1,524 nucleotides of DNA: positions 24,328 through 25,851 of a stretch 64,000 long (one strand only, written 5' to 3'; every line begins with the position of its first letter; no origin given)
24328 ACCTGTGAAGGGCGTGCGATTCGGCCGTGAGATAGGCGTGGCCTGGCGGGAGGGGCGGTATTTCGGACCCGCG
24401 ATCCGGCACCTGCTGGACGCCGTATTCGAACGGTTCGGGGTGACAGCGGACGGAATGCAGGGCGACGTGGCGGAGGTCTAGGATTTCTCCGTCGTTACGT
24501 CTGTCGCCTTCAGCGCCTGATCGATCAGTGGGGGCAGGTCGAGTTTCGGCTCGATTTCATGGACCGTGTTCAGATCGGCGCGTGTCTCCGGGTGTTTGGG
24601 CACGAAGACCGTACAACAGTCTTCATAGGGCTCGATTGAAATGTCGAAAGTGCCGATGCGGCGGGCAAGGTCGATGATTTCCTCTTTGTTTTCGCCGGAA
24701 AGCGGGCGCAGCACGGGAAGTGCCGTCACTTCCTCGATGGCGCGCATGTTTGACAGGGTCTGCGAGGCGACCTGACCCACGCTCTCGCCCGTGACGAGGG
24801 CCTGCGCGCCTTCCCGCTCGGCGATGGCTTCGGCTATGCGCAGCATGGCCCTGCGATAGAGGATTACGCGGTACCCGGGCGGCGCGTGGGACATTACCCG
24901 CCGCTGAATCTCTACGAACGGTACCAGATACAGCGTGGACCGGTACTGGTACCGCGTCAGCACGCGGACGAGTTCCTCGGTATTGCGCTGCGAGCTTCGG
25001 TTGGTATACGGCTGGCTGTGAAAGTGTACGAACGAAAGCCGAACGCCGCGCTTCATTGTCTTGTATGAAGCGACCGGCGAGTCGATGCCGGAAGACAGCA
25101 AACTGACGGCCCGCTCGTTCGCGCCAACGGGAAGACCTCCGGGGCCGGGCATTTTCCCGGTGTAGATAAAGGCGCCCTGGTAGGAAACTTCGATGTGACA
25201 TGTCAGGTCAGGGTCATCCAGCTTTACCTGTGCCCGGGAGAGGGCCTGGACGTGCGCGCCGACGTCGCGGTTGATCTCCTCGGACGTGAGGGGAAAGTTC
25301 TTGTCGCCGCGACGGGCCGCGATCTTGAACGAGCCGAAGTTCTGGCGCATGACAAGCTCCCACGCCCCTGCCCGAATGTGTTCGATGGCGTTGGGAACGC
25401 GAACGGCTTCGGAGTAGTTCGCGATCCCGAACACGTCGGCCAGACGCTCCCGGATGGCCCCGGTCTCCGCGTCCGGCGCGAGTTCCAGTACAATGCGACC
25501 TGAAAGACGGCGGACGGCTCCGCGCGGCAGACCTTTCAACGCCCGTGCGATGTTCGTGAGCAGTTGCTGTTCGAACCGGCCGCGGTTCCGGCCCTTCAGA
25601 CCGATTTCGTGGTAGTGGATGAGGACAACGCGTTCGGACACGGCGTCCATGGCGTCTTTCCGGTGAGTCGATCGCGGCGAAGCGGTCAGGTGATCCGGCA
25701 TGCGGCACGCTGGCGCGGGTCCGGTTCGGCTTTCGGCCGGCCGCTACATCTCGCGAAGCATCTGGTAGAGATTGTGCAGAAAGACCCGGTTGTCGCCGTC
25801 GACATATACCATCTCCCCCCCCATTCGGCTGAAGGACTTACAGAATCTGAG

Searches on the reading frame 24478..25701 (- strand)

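Call 12: search_protein_families(library=pfam, proteins=[window:24478-25701:-], max_evalue=0.01)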
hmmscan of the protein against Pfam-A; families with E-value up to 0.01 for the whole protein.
window:24478-25701:- (407 aa): 4 families
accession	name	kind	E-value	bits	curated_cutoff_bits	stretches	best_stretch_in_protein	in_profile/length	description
PF02568.20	ThiI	-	1.1e-70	237.7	20.5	1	193-389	1-197/197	Thiamine biosynthesis protein (ThiI)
PF22025.1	ThiI_fer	-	1.1e-20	74.2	25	1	25-97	1-72/72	ThiI ferredoxin-like domain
PF02926.22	THUMP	-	5e-11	43.3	20.6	1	113-181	11-83/84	THUMP domain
PF06508.19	QueC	-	0.0015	18.5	22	0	197-252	1-52/210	Queuosine biosynthesis protein QueC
